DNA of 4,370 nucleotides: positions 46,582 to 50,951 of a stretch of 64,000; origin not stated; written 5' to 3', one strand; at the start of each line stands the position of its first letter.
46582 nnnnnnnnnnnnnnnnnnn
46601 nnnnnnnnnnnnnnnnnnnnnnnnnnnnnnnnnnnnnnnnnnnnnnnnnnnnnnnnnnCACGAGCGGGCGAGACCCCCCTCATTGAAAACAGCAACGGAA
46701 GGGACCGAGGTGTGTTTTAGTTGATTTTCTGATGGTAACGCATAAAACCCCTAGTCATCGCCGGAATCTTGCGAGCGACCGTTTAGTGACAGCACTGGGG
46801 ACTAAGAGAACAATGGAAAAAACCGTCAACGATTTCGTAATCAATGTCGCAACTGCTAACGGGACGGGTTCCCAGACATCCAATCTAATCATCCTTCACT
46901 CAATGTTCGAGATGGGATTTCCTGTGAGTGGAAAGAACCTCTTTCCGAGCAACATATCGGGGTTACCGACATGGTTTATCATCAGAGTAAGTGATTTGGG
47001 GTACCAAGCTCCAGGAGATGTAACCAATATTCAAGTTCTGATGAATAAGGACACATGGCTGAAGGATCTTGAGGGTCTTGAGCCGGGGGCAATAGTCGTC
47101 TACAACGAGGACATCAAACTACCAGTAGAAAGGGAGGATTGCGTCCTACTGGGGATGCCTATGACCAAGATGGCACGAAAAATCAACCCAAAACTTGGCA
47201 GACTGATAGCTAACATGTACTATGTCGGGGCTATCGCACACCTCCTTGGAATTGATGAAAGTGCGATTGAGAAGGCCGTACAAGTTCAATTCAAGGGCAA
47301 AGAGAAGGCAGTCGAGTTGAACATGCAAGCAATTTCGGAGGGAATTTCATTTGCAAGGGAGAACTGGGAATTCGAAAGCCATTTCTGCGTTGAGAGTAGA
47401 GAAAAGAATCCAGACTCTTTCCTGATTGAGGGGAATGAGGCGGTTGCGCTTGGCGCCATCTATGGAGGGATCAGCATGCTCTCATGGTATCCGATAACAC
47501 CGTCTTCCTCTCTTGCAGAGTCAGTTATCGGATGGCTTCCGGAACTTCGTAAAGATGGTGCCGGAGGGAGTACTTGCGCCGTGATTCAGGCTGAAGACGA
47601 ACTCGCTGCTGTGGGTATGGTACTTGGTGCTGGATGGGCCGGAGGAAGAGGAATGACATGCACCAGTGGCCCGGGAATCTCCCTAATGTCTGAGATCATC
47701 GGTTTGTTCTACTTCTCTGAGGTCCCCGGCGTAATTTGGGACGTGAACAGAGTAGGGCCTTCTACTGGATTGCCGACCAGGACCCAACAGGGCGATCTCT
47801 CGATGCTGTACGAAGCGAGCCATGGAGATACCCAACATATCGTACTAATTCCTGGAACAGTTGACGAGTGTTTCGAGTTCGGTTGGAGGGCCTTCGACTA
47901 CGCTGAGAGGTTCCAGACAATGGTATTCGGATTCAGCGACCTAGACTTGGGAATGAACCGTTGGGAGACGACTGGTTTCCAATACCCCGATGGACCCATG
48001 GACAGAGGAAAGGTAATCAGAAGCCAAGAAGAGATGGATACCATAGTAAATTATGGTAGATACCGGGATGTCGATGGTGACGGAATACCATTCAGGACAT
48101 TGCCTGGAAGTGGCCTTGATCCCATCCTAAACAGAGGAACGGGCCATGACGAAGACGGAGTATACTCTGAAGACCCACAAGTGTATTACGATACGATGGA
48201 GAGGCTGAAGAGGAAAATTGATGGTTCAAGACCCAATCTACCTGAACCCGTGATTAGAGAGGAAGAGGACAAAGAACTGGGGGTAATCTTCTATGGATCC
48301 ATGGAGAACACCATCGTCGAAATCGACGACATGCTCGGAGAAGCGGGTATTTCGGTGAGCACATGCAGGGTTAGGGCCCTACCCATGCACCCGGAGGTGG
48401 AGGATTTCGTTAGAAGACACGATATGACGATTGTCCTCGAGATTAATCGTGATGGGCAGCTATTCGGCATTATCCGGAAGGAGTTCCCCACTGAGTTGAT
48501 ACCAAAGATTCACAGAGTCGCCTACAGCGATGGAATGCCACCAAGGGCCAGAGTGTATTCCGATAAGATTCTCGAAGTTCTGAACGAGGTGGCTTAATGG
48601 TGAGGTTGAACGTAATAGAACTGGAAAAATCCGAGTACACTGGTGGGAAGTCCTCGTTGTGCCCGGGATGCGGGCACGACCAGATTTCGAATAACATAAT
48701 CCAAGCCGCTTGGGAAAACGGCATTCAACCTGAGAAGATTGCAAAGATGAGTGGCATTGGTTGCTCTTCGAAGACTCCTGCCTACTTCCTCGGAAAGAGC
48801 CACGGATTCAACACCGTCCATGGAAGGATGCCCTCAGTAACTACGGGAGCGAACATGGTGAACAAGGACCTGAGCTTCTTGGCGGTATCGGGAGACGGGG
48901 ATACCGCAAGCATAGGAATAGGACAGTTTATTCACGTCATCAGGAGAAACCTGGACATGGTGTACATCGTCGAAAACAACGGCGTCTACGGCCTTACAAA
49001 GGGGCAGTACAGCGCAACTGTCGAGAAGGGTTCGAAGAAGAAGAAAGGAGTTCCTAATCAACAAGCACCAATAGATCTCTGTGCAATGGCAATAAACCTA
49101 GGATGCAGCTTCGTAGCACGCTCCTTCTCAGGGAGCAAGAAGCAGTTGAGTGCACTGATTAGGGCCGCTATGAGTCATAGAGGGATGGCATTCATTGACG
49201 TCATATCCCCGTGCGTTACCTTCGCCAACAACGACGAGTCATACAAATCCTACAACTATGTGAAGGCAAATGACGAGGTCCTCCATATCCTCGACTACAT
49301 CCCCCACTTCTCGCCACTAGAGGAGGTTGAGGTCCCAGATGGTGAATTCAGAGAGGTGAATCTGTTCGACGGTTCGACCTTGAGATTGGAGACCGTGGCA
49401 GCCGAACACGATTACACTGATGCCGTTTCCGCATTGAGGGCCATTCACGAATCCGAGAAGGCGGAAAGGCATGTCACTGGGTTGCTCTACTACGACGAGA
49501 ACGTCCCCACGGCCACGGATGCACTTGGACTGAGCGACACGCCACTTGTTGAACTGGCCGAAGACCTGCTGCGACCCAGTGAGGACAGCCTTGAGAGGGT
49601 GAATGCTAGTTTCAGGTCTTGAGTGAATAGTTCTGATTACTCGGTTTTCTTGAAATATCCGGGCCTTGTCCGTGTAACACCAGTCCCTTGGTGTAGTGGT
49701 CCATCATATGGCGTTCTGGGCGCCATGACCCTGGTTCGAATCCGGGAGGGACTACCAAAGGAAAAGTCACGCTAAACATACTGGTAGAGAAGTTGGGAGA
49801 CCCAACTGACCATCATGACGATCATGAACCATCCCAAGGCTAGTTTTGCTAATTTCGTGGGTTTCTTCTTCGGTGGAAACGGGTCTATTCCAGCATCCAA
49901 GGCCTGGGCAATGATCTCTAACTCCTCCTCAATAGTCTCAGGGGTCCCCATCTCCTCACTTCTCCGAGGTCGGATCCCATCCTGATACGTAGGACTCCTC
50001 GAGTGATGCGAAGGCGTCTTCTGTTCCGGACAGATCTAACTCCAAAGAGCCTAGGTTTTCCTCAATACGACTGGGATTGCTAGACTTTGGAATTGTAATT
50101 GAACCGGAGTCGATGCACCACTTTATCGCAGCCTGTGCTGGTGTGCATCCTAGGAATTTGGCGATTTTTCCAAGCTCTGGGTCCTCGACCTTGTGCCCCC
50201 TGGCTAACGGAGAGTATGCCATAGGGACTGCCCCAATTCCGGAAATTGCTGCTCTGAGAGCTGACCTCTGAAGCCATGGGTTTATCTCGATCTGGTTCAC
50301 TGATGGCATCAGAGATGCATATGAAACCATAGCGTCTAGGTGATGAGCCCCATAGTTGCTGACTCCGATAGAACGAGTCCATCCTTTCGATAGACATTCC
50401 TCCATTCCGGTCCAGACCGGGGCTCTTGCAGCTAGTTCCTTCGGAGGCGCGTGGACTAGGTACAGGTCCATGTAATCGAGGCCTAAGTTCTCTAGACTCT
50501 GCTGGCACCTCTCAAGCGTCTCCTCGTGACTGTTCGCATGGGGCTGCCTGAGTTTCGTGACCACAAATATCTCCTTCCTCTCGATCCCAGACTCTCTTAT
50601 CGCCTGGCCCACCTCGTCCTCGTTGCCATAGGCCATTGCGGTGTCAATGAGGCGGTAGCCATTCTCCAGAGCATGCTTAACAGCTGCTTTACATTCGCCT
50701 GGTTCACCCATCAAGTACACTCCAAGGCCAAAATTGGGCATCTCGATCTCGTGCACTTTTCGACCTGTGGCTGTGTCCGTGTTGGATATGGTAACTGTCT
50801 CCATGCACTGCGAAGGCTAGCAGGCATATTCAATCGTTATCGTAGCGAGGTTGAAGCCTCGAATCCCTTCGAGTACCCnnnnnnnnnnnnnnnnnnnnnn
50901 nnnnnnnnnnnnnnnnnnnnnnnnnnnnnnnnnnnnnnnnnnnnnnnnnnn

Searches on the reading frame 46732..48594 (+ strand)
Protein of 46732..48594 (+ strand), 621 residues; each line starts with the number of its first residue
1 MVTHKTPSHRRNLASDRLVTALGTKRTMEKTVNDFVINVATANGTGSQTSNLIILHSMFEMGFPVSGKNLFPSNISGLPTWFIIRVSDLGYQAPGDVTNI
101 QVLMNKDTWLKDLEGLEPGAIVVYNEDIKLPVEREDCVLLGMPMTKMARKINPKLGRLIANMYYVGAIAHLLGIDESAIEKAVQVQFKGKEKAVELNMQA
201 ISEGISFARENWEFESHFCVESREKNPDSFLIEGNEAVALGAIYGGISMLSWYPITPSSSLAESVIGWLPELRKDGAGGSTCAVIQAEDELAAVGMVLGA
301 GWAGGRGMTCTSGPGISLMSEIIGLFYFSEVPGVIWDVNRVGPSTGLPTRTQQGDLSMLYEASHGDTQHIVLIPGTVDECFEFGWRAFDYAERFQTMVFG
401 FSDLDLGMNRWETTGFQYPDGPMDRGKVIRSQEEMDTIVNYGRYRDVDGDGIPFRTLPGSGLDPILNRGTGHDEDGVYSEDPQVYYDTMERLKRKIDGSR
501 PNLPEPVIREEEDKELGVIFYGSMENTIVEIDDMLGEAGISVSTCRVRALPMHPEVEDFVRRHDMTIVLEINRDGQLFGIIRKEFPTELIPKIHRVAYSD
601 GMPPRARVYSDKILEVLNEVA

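Call 37: search_protein_families(library=pfam, proteins=[window:46732-48594:+], max_evalue=0.001)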
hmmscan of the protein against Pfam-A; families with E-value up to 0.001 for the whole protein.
window:46732-48594:+ (621 aa): 2 families
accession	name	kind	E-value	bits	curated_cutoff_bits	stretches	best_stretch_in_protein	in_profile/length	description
PF01855.24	POR_N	-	3.2e-44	151.8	27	1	241-403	2-154/231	Pyruvate flavodoxin/ferredoxin oxidoreductase, thiamine diP-bdg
PF01558.24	POR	-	4.8e-30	105.4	27.4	1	44-205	2-172/173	Pyruvate ferredoxin/flavodoxin oxidoreductase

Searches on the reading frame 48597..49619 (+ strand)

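Call 37: search_protein_families(library=pfam, proteins=[window:48597-49619:+], max_evalue=0.001)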
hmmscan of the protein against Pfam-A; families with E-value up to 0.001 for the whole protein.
window:48597-49619:+ (341 aa): 2 families
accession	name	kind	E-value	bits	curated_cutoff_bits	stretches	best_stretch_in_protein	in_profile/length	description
PF02775.26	TPP_enzyme_C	-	6.7e-26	91.3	21.9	1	54-202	2-151/151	Thiamine pyrophosphate enzyme, C-terminal TPP binding domain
PF12367.13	PFO_beta_C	-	0.0006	20.3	24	0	263-310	16-61/66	Pyruvate ferredoxin oxidoreductase beta subunit C terminal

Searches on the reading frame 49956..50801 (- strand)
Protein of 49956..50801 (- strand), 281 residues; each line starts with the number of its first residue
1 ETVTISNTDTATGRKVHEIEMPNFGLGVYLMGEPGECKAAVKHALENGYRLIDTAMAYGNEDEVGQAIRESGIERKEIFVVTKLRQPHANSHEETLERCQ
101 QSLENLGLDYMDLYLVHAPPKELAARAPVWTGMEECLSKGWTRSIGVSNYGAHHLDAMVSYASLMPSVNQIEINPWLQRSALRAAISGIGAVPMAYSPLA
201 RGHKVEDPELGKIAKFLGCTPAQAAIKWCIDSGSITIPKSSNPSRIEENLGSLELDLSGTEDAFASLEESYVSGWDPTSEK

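Call 37: search_protein_families(library=pfam, proteins=[window:49956-50801:-], max_evalue=0.001)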
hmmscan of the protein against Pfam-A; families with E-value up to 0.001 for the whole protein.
window:49956-50801:- (281 aa): 1 family
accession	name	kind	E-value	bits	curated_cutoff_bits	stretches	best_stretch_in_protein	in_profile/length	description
PF00248.27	Aldo_ket_red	-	1.9e-45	155.6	24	1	36-258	20-279/291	Aldo/keto reductase family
